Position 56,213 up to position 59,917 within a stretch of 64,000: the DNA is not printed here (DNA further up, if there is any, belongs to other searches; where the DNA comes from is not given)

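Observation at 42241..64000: Surface-proteome island: unrelated heads (thermopsin-like, sedolisin, YVTN propeller) share one unassigned repeat module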

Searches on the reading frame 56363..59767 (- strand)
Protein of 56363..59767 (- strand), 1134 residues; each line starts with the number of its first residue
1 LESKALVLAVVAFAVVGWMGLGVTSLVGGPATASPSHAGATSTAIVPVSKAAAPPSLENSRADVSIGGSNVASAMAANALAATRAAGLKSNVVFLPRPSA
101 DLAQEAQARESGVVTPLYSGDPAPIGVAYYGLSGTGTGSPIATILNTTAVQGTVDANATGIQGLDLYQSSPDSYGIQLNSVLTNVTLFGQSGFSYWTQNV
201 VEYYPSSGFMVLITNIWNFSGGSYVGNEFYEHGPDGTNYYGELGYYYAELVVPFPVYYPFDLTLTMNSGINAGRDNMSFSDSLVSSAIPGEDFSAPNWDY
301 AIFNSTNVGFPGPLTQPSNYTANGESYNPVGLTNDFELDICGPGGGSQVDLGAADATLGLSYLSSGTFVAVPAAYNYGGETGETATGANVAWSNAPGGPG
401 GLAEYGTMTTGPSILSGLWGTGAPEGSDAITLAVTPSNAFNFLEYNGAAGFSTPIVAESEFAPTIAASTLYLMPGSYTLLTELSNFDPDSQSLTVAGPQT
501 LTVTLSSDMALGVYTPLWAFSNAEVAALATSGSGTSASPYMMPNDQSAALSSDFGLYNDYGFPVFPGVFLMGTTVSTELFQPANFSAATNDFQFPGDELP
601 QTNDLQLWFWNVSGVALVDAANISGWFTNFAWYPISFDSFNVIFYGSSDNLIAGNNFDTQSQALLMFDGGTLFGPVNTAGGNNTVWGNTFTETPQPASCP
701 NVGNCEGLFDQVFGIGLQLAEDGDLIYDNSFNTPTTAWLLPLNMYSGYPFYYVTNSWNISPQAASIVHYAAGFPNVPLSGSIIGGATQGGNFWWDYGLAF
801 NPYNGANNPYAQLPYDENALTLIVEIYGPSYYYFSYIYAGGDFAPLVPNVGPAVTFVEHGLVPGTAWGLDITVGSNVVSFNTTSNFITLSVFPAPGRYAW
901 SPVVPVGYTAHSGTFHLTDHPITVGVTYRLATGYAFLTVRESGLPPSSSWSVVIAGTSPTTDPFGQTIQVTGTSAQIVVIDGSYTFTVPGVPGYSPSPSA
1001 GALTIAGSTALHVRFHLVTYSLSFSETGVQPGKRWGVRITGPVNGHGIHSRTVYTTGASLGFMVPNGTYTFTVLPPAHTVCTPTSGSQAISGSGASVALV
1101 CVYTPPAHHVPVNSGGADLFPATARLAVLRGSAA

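Call 4: search_protein_families(library=pfam, proteins=[window:56363-59767:-], max_evalue=0.1)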
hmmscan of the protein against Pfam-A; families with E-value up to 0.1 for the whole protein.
window:56363-59767:- (1134 aa): 1 family
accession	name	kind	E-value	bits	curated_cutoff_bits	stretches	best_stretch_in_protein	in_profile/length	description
PF05317.16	Thermopsin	-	7.5e-40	137.5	25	1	114-387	5-255/256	Thermopsin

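Call 5: search_protein_families(library=ncbifam, proteins=[window:56363-59767:-], max_evalue=0.1)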
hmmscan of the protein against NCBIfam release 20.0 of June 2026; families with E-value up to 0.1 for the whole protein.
window:56363-59767:- (1134 aa): 0 families

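Call 34: find_encoding_contigs(protein=window:56363-59767:-, flank=10000, max_places=3)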
Protein window:56363-59767:- (1134 aa): no gene with exactly this product is on record in the collection.
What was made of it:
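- Tried and rejected: (7) An exact look-up of G4 from its TTG start failed (call 34).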
